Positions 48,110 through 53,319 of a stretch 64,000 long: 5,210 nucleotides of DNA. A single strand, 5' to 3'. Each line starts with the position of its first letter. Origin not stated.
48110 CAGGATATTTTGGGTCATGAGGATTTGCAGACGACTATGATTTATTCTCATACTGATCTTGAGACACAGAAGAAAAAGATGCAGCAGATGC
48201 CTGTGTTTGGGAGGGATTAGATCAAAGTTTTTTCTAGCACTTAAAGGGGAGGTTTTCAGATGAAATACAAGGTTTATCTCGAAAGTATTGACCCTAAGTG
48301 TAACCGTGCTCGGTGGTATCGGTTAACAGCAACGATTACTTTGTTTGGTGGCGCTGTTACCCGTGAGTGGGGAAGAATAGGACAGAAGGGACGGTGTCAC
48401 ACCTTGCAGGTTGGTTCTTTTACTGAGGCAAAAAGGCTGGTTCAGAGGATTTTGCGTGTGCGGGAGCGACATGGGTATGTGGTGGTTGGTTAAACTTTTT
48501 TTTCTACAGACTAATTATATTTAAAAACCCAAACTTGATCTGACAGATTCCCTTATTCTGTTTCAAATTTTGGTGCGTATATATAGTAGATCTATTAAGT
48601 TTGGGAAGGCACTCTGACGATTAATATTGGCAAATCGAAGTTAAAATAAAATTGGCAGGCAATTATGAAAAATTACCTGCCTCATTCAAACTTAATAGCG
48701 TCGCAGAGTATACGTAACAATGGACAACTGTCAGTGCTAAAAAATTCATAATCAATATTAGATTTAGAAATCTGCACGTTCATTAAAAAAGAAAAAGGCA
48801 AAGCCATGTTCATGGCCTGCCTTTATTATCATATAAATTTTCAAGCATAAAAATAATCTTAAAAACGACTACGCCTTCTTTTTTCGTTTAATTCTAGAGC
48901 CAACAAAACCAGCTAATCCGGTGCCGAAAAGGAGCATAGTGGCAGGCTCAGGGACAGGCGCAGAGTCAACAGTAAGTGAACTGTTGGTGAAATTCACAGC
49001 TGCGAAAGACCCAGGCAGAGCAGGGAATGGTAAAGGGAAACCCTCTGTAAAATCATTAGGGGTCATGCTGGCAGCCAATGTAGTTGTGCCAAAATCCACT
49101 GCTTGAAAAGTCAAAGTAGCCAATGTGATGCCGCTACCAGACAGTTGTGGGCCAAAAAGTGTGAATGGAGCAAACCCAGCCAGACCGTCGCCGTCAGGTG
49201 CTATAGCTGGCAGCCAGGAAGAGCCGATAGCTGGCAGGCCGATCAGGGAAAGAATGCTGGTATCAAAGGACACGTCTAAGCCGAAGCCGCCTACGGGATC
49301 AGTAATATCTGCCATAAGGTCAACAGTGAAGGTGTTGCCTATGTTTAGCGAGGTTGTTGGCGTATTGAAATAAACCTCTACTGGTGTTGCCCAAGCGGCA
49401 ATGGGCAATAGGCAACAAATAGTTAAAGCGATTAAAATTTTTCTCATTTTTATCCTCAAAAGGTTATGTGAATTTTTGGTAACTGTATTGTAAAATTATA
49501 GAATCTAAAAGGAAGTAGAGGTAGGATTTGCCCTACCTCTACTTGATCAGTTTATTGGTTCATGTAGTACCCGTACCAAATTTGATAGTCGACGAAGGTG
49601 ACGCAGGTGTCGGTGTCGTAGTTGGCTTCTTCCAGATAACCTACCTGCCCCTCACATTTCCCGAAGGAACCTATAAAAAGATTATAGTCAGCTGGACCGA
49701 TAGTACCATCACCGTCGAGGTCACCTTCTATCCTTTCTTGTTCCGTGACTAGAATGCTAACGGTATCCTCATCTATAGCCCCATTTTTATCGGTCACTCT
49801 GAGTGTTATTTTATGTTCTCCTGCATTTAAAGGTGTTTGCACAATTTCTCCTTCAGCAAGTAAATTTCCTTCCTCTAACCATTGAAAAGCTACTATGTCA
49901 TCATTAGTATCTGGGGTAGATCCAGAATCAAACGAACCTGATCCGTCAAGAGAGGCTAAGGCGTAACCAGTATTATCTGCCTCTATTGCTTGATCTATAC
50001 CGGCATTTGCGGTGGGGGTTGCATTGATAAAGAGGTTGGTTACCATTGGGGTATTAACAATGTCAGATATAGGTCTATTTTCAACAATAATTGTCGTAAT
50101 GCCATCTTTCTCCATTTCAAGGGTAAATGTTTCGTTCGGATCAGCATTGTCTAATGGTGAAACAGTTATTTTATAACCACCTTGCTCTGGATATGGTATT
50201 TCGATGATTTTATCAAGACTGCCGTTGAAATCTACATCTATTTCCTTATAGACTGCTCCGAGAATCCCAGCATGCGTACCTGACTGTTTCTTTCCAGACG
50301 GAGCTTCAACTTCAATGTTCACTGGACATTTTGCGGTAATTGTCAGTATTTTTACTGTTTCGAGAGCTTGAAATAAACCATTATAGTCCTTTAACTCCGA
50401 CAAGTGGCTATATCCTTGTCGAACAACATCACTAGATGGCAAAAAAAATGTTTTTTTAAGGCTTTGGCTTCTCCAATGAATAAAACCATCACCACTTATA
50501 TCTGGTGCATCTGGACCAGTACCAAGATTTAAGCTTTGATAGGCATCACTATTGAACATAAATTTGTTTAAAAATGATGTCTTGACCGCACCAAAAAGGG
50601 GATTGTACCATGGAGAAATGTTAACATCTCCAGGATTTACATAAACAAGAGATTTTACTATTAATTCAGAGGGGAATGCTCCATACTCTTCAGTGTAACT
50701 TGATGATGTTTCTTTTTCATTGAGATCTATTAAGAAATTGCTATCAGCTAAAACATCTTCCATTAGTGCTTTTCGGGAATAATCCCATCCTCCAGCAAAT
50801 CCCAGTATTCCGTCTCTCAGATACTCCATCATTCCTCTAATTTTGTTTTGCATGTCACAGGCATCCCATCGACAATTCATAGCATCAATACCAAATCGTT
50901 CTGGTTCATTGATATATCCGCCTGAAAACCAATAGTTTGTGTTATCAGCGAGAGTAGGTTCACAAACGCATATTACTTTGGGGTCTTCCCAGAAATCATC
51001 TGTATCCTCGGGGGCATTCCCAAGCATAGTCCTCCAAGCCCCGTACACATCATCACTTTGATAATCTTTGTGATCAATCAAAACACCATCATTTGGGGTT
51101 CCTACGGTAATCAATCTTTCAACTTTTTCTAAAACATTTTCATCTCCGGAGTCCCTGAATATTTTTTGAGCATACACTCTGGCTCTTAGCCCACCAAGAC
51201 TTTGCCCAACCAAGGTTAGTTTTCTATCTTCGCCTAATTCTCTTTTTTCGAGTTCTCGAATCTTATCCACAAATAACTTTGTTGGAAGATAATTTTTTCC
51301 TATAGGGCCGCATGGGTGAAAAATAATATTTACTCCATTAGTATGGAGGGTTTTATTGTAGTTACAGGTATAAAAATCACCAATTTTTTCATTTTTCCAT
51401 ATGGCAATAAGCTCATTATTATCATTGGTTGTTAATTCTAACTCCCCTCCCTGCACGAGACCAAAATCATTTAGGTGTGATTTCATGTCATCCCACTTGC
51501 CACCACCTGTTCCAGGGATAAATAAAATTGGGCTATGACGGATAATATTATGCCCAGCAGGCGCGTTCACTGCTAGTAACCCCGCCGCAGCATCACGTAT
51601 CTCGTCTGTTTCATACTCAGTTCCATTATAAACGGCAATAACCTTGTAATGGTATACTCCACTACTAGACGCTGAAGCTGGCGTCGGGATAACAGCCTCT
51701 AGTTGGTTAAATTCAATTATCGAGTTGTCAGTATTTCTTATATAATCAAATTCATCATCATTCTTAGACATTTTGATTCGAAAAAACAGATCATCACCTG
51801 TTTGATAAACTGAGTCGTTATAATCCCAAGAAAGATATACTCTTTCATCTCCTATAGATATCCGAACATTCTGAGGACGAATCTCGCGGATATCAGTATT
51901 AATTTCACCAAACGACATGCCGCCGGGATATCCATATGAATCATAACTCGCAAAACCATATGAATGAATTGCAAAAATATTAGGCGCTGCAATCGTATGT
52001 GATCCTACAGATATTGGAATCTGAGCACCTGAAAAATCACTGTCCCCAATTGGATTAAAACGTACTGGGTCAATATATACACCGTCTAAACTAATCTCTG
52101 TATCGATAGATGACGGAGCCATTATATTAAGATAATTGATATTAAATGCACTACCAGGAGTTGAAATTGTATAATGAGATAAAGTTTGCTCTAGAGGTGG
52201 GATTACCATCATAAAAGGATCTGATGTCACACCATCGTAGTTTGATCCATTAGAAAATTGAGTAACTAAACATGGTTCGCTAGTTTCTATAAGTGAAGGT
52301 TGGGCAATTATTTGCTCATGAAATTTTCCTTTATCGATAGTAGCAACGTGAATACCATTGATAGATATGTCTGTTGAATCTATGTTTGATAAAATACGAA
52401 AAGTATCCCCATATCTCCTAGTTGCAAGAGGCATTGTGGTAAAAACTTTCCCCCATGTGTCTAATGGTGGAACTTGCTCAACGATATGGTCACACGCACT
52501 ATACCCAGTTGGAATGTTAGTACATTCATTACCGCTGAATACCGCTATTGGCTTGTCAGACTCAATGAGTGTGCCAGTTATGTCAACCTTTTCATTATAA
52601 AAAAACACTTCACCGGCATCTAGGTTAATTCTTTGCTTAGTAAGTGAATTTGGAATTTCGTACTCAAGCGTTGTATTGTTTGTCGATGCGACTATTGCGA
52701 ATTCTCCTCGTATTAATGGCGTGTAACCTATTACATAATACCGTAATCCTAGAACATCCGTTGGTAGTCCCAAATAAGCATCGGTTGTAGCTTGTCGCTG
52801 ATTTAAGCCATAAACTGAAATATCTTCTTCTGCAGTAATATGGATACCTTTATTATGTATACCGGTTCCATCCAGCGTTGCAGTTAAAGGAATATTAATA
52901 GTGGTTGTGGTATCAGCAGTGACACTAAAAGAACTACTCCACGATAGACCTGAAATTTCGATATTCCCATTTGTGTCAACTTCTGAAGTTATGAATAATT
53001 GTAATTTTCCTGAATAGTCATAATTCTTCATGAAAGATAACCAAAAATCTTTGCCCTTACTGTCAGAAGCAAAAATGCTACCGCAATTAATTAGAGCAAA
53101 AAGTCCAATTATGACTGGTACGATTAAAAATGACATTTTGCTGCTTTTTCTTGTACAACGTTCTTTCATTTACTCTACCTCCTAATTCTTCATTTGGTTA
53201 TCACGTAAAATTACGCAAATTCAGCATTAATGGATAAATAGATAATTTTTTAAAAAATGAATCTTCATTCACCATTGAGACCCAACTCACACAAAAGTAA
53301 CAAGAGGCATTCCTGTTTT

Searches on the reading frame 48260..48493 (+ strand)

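Call 10: search_protein_families(library=pfam, proteins=[window:48260-48493:+], max_evalue=0.01)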
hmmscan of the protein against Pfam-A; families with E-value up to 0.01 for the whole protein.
window:48260-48493:+ (77 aa): 1 family
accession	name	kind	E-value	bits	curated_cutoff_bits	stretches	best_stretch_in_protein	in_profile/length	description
PF05406.20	WGR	-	1.6e-12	47.8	22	1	3-74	1-73/79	WGR domain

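Call 90: search_protein_families(library=ncbifam, proteins=[window:48260-48493:+], max_evalue=0.1)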
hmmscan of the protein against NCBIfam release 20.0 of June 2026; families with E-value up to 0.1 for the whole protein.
window:48260-48493:+ (77 aa): 0 families

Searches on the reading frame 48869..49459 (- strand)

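Call 10: search_protein_families(library=pfam, proteins=[window:48869-49459:-], max_evalue=0.01)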
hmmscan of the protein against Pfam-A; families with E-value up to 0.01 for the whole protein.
window:48869-49459:- (196 aa): 1 family
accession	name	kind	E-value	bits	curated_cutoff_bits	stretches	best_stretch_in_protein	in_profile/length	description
PF07589.16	PEP-CTERM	-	3.1e-08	33.8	20.7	1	168-189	1-23/24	PEP-CTERM motif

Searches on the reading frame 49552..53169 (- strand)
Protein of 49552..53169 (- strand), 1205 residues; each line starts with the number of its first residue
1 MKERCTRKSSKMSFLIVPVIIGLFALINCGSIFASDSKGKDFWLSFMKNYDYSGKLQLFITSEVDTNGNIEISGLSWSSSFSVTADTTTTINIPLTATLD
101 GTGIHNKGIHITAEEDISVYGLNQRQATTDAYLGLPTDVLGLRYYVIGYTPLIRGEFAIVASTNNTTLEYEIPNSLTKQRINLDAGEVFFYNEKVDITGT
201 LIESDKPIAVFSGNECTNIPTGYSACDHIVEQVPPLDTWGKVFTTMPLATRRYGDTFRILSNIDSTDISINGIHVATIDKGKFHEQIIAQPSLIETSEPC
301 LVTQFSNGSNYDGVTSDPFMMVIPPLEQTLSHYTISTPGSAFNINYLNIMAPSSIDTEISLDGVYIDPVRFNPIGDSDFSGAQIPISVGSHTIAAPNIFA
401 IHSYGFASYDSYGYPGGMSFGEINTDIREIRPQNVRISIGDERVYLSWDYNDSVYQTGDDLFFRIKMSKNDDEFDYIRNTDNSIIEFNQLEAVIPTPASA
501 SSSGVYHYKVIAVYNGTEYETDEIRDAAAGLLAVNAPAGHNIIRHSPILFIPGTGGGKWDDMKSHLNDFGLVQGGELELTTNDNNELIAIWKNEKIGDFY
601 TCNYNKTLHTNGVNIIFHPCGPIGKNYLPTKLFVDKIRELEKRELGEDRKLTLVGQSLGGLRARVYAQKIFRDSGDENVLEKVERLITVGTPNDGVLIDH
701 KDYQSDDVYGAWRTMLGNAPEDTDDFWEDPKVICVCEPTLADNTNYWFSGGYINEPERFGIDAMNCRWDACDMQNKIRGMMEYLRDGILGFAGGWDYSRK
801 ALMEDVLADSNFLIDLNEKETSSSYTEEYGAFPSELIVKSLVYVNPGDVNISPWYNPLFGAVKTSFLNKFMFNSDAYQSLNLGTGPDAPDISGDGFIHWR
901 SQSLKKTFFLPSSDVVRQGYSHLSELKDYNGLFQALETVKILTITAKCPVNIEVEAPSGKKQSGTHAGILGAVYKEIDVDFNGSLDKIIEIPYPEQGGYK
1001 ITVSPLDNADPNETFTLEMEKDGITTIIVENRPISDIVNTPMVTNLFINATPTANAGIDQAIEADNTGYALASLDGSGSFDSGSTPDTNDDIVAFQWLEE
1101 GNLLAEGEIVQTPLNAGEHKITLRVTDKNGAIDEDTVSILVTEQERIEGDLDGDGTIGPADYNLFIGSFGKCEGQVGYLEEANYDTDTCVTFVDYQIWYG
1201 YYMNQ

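Call 11: search_protein_families(library=pfam, proteins=[window:49552-53169:-], max_evalue=0.01)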
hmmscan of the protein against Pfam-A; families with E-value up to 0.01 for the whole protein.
window:49552-53169:- (1205 aa): 5 families
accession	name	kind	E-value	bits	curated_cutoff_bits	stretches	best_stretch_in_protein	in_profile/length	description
PF17517.7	IgGFc_binding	-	9e-67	225.8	25.6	1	130-405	1-297/297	IgGFc binding protein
PF02089.21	Palm_thioest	-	7.6e-06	26.2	26.8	1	641-700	66-117/254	Palmitoyl protein thioesterase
PF07819.20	PGAP1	-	0.00042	20.6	24.3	1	546-700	5-136/233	PGAP1-like alpha/beta domain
PF18911.6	PKD_4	-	0.0033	17.9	27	0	1049-1139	1-83/85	PKD domain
PF00561.26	Abhydrolase_1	-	0.0091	16.1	25.8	0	643-714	63-126/245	alpha/beta hydrolase fold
